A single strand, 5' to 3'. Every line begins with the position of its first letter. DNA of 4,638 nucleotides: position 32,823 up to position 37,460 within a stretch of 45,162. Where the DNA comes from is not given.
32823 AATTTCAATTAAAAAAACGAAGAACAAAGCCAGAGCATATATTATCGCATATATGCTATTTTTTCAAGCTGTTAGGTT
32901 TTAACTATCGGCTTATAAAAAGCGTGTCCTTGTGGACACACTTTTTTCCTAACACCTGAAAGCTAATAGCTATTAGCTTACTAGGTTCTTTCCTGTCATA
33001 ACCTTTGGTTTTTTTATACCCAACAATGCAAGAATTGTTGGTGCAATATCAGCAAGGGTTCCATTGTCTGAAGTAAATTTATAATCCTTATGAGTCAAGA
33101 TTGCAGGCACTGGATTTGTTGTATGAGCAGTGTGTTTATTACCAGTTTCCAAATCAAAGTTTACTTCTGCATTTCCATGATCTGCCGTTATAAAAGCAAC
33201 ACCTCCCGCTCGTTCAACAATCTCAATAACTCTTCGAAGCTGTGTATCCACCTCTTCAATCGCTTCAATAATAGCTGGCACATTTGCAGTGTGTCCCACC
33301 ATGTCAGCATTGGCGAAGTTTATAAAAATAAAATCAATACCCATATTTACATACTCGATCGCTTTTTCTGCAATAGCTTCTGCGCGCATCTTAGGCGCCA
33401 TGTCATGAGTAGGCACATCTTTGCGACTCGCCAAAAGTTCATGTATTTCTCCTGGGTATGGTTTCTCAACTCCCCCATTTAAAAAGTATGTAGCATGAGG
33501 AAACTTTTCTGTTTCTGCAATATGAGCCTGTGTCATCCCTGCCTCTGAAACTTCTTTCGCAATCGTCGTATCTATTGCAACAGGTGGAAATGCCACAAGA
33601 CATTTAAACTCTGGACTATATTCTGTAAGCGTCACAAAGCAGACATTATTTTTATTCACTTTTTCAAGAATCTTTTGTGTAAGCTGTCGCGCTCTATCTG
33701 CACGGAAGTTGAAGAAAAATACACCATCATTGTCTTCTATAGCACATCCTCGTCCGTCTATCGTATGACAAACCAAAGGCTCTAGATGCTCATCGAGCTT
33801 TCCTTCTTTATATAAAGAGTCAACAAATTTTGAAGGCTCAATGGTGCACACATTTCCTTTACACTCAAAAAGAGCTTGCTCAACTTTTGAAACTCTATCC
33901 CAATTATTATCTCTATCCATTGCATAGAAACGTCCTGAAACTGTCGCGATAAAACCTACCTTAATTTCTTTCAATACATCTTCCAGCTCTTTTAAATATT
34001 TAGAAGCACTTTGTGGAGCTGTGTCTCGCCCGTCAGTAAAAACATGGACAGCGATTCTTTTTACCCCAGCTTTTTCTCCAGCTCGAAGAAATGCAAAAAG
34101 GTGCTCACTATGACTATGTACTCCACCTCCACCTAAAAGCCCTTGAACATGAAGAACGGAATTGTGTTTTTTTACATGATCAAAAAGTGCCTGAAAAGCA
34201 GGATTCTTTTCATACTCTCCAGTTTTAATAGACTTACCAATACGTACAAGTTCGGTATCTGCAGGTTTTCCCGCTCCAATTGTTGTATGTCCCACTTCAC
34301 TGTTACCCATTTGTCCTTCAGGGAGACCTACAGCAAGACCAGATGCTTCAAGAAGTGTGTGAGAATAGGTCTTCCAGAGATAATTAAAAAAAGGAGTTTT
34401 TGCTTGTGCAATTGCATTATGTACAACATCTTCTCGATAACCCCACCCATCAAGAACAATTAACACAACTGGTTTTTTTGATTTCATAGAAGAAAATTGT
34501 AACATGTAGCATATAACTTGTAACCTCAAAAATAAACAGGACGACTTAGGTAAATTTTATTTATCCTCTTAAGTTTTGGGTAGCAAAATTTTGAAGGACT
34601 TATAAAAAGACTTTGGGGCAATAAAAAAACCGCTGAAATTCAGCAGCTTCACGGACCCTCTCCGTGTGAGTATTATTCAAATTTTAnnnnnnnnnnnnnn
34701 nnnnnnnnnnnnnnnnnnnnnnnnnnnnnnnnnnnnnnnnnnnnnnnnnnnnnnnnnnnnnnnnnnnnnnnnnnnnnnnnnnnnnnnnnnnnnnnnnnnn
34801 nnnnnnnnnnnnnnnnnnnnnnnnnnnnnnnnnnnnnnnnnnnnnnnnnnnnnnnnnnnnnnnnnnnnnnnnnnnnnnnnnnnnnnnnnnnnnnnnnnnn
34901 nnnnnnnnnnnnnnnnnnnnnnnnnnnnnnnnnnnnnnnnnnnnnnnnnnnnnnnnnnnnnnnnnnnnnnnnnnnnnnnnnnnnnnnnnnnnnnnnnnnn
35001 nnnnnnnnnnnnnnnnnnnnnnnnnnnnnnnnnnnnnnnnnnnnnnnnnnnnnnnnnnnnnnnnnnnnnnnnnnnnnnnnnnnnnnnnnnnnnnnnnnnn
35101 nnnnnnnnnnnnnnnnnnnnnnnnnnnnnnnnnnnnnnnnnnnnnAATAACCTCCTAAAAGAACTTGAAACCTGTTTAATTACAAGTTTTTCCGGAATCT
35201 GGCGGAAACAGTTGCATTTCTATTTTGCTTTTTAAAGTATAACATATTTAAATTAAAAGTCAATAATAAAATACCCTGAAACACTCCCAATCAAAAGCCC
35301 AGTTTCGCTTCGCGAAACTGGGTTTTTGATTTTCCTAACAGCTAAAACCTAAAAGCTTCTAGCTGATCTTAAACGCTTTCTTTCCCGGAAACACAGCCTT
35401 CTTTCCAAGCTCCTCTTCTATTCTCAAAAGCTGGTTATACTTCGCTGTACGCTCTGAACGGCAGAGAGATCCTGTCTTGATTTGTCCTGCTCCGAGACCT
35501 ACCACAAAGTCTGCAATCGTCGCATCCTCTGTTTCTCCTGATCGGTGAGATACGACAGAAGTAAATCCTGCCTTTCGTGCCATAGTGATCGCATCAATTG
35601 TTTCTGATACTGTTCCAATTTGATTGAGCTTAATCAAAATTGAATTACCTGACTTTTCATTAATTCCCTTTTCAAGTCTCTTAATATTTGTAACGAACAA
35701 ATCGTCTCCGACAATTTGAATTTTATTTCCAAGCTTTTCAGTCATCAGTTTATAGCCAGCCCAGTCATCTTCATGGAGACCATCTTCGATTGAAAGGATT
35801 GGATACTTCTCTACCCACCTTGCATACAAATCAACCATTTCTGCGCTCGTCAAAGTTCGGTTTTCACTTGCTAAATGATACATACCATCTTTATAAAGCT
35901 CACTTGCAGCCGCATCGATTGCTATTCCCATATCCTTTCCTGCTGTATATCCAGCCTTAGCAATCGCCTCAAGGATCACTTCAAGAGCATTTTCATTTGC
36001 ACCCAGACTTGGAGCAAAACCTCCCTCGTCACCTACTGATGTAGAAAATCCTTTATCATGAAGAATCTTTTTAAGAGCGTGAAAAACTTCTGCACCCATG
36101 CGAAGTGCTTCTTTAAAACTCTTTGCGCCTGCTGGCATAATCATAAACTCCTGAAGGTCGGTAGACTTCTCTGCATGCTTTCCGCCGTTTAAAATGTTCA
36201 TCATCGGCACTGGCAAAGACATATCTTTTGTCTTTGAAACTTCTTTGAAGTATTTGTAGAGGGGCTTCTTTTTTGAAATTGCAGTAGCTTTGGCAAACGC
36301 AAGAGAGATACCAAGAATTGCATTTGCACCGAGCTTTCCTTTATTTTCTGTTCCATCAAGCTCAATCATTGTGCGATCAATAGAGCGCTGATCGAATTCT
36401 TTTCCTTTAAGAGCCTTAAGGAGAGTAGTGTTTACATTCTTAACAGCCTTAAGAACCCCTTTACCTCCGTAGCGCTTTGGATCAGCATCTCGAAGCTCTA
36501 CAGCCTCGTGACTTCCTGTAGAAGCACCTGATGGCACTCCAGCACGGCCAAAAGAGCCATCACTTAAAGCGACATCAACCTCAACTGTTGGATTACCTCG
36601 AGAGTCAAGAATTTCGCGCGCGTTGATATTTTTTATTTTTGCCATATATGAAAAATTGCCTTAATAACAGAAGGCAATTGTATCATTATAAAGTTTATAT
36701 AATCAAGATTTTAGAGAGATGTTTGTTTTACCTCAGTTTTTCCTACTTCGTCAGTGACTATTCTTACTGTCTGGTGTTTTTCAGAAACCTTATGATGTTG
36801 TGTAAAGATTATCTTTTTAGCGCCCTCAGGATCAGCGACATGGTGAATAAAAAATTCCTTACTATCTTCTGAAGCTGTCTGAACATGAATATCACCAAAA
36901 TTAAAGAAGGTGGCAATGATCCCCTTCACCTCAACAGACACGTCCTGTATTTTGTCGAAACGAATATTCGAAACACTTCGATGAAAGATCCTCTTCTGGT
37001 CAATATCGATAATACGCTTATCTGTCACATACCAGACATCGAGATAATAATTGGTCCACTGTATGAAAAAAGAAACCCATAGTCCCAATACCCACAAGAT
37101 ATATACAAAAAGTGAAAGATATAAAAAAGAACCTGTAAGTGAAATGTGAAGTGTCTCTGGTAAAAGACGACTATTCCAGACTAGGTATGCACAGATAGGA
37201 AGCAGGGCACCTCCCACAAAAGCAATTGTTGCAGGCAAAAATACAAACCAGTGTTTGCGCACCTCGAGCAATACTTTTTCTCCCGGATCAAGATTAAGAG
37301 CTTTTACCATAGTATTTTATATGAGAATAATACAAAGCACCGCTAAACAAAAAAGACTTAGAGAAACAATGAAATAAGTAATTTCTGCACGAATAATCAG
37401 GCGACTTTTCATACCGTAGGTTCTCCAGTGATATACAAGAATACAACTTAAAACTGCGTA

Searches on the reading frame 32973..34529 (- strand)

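Call 76: search_protein_families(library=pfam, proteins=[window:32973-34529:-], max_evalue=0.001)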
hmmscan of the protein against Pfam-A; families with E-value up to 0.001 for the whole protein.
window:32973-34529:- (518 aa): 3 families
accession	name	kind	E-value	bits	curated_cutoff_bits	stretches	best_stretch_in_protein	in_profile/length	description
PF01676.23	Metalloenzyme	-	3.1e-70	237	24.3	1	19-507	1-252/252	Metalloenzyme superfamily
PF06415.18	iPGM_N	-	6.6e-68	228.9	27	1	97-305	1-216/217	BPG-independent PGAM N-terminus (iPGM_N)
PF01663.27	Phosphodiest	-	1e-06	29.1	23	1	367-459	129-226/342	Type I phosphodiesterase / nucleotide pyrophosphatase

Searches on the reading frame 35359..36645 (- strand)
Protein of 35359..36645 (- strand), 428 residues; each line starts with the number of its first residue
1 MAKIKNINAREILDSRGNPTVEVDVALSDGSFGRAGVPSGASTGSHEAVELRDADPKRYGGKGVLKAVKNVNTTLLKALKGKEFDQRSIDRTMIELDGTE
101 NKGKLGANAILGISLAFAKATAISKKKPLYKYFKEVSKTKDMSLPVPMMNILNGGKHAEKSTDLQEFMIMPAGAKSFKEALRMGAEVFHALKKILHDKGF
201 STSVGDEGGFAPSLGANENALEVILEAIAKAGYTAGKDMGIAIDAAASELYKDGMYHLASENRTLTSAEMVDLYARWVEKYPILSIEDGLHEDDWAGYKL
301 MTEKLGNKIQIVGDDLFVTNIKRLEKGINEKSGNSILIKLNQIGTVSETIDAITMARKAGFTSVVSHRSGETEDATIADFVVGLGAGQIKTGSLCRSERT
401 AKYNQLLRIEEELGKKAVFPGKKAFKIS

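Call 76: search_protein_families(library=pfam, proteins=[window:35359-36645:-], max_evalue=0.001)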
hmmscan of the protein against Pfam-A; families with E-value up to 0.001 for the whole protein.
window:35359-36645:- (428 aa): 4 families
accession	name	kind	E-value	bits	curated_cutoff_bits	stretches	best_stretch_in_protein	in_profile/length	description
PF00113.28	Enolase_C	-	2.5e-132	441.1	21.5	1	142-426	2-294/296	Enolase, C-terminal TIM barrel domain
PF03952.21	Enolase_N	-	2.2e-57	193.3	35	1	4-132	1-130/131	Enolase, N-terminal domain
PF07476.17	MAAL_C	-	8.2e-05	22.3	27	1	303-384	134-214/249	Methylaspartate ammonia-lyase C-terminus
PF13378.12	MR_MLE_C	-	0.00038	20.7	29.4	1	262-363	52-150/219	Enolase C-terminal domain-like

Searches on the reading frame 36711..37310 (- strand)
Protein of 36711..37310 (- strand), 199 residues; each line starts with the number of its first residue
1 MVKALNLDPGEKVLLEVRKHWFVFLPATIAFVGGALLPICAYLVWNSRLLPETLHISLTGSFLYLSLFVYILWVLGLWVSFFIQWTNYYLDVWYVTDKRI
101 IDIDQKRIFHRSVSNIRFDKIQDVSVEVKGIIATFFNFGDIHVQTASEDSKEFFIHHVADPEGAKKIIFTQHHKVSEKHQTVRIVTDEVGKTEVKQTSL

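Call 76: search_protein_families(library=pfam, proteins=[window:36711-37310:-], max_evalue=0.001)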
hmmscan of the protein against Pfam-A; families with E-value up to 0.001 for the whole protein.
window:36711-37310:- (199 aa): 2 families
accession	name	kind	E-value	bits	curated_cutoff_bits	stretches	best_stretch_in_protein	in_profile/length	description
PF03703.20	bPH_2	-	7.3e-08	33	22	1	93-165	5-75/78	Bacterial PH domain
PF14470.12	bPH_3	-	5.1e-05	24.1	23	1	88-134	20-66/95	Bacterial PH domain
